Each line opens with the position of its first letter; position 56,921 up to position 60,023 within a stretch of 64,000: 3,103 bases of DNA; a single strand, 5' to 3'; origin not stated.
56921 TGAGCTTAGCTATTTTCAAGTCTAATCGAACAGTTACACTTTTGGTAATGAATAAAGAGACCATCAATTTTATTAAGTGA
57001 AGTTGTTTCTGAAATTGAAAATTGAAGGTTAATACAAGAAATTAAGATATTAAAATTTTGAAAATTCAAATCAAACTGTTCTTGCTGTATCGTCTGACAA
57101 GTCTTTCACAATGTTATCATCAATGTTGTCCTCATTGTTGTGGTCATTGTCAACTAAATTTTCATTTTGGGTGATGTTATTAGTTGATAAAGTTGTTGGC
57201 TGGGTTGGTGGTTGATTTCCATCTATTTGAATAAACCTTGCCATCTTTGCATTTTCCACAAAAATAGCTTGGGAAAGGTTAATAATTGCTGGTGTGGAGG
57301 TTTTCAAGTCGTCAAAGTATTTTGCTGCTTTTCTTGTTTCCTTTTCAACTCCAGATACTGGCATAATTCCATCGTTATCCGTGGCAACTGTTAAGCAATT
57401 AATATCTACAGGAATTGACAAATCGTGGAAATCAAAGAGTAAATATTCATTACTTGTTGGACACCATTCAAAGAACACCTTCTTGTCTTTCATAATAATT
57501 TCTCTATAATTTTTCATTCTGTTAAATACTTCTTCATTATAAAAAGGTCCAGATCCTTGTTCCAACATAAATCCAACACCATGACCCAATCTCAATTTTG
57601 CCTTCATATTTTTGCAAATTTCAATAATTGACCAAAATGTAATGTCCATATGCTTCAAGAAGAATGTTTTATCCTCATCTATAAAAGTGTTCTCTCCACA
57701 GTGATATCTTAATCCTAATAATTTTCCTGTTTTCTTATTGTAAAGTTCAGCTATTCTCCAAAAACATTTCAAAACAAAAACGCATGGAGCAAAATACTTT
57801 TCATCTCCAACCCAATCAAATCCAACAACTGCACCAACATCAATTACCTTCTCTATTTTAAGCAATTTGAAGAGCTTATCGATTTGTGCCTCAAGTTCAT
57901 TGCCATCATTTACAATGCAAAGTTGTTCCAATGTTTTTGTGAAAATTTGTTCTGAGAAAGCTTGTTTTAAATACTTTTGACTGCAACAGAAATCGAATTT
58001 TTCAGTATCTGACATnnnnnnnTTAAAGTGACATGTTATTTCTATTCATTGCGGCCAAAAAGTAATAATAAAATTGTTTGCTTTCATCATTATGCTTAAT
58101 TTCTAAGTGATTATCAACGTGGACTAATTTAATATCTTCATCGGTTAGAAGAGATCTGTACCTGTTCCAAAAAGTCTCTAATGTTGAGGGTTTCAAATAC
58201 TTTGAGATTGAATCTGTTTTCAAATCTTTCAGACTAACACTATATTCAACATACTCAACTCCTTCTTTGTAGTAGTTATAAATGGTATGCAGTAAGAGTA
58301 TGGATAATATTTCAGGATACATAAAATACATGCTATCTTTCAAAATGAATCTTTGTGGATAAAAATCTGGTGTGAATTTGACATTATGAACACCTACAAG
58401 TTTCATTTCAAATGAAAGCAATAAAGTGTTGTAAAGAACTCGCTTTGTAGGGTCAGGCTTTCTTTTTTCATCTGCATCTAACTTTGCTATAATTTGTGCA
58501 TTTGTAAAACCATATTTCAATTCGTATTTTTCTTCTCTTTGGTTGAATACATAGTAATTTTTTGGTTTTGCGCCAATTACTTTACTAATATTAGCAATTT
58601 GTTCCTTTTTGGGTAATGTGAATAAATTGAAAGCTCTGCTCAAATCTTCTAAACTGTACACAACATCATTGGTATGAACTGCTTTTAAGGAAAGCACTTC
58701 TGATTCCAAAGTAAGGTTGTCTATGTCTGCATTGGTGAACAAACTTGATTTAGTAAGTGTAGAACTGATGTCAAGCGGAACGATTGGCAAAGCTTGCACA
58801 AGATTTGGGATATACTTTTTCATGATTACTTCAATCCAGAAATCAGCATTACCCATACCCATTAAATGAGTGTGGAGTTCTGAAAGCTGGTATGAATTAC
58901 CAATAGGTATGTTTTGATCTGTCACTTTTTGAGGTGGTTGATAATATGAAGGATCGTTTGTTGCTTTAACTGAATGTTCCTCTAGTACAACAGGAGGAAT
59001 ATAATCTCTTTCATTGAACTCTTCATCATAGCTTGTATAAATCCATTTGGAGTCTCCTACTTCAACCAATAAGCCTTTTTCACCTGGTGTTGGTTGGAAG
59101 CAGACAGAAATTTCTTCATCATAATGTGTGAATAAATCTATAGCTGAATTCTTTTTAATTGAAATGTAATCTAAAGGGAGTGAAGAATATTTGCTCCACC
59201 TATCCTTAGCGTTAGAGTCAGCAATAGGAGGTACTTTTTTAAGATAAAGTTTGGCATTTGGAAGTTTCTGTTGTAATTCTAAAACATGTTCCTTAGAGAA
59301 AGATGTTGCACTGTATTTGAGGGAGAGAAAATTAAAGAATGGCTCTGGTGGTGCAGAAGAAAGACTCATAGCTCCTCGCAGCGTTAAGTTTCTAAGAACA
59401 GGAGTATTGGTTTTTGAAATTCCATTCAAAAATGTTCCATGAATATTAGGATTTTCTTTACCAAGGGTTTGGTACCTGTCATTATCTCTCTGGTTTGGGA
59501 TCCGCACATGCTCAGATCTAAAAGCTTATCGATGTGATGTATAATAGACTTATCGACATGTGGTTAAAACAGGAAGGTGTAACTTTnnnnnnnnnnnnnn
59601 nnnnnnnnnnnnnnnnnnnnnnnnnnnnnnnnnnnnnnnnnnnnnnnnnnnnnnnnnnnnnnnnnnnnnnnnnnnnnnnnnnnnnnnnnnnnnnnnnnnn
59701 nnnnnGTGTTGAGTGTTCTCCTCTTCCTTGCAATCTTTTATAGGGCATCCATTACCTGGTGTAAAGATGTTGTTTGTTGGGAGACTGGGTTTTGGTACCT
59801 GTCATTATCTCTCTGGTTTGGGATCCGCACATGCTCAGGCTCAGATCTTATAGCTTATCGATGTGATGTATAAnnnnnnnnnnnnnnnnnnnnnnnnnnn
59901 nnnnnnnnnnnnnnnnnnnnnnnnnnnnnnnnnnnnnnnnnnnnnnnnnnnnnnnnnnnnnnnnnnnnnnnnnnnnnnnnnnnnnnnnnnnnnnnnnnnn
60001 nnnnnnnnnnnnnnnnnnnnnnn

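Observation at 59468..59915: Non-LTR retroelement 3' remnant bracketed by ~120-bp direct repeats that are unusually dense in 6-bp restriction palindromes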

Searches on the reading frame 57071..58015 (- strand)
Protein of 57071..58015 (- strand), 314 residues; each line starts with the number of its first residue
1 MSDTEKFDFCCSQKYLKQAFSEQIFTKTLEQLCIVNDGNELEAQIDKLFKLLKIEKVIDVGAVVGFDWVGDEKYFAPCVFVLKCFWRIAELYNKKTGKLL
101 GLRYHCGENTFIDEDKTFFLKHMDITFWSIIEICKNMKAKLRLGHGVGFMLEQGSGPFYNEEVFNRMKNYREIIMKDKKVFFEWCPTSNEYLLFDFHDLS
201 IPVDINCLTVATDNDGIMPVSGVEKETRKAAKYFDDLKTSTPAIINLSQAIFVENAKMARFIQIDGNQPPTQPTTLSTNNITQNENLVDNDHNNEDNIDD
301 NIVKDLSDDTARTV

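Call 8: search_protein_families(library=pfam, proteins=[window:57071-58015:-], max_evalue=1)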
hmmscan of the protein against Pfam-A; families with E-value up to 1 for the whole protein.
window:57071-58015:- (314 aa): 0 families

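Call 31: find_encoding_contigs(protein=window:57071-58015:-, flank=10000, max_places=10)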
Protein window:57071-58015:- (314 aa): no gene with exactly this product is on record in the collection.

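Call 82: search_protein_families(library=ncbifam, proteins=[window:57071-58015:-], max_evalue=1)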
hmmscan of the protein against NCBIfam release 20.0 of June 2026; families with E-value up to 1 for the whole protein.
window:57071-58015:- (314 aa): 2 families
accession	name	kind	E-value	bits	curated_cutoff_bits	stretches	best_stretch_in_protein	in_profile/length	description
NF006847.0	PRK09358.1-2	equivalog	0.012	14.5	412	1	136-214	224-301/364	adenosine deaminase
TIGR01430.1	aden_deam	equivalog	0.075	12.1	216.55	0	175-193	228-246/323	adenosine deaminase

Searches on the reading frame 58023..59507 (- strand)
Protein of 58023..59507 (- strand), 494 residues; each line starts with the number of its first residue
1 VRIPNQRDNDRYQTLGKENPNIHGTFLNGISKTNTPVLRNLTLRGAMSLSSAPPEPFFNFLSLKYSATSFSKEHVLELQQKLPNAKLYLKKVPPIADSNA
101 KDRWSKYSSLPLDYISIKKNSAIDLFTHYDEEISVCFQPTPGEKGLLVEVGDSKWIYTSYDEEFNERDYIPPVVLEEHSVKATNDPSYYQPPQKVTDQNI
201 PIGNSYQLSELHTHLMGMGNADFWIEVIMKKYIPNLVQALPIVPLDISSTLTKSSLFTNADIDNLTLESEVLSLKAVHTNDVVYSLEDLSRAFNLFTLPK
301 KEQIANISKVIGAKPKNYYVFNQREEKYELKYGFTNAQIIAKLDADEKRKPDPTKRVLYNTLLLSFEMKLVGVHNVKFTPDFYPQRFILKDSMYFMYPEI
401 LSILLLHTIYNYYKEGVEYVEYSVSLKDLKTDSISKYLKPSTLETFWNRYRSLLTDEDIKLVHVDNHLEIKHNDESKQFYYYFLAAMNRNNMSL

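Call 8: search_protein_families(library=pfam, proteins=[window:58023-59507:-], max_evalue=1)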
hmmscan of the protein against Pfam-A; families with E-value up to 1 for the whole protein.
window:58023-59507:- (494 aa): 0 families

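Call 18: find_homologous_proteins(query=window:58023-59507:-, max_evalue=0.001)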
Query window:58023-59507:- (494 aa): 3 proteins with E <= 0.001 among 8000 candidates.
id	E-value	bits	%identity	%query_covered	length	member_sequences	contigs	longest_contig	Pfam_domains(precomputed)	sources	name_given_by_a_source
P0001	5.8e-60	222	39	82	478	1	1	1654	-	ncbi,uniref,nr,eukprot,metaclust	ncbi:predicted protein [Naegleria gruberi]|uniref:Predicted protein n=1 Tax=Naegleria gruberi TaxID=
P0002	2.2e-23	101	31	49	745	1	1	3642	-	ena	-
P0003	3.8e-21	94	27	58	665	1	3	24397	-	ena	-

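Call 30: find_encoding_contigs(protein=window:58023-59507:-, flank=10000, max_places=10)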
Protein window:58023-59507:- (494 aa): no gene with exactly this product is on record in the collection.

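Call 55: find_encoding_contigs(protein=window:58023-59369:-, flank=10000, max_places=10)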
Protein window:58023-59369:- (448 aa): no gene with exactly this product is on record in the collection.

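Call 70: search_solved_structures(query=P0003, max_evalue=1)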
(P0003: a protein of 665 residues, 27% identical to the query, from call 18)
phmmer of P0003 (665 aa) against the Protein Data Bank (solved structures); distinct sequences matched with E-value up to 1: 0.

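Call 82: search_protein_families(library=ncbifam, proteins=[window:58023-59507:-, P0002, P0003], max_evalue=1)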
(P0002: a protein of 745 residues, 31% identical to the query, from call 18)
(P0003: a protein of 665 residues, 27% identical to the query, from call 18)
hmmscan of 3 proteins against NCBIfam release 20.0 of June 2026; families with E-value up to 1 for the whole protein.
window:58023-59507:- (494 aa): 1 family
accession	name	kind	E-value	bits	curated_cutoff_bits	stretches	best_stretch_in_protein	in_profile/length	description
NF045846.1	MSC0882_dom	subfamily_domain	0.81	8.8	60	1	383-454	39-105/244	MSC_0882 family membrane protein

P0002 (745 aa): 3 families
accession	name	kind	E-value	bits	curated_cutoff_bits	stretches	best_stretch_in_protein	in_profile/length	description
NF006846.0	PRK09358.1-1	equivalog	0.005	15.9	459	1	637-690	232-286/333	adenosine deaminase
TIGR00855.1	L12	equivalog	0.02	15.3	84.4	1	450-480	21-51/125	50S ribosomal protein L7/L12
TIGR01430.1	aden_deam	equivalog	0.042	12.9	216.55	1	639-691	227-280/323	adenosine deaminase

P0003 (665 aa): 3 families
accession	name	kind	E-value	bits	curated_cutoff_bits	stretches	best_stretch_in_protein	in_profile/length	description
TIGR01430.1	aden_deam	equivalog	6.5e-06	25.4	216.55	1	487-642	182-314/323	adenosine deaminase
NF006846.0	PRK09358.1-1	equivalog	0.0012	18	459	1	449-597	161-286/333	adenosine deaminase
NF006849.0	PRK09358.1-5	equivalog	0.1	11.7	494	1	513-591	214-287/350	adenosine deaminase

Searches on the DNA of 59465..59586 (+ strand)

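Call 13: search_dna_similar(query=window:59465-59586:+, collection=plasmids, mode=distant, max_evalue=10)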
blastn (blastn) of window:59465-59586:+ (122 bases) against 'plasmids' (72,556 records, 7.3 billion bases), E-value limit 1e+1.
Records with a match: 1; places in all: 1; records where one place covers at least 80% of the query: 0.
Best place of each record, by identity: 80-90% 1.
By first word of the organism name: Cronobacter 1.
By predicted mobility (MOB-suite, as given by PLSDB): non-mobilizable 1.
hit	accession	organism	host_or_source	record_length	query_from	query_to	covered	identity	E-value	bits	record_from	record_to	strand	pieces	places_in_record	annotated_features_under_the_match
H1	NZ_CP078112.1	Cronobacter sakazakii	environmental,environmental swab sponge ...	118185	6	48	35%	84.1%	1e+0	40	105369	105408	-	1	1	MFS transporter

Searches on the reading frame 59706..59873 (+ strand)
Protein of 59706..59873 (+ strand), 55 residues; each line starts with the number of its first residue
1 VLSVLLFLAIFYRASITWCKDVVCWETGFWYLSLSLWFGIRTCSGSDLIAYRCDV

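Call 62: find_encoding_contigs(protein=window:59706-59873:+, flank=10000, max_places=10)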
Protein window:59706-59873:+ (55 aa): no gene with exactly this product is on record in the collection.
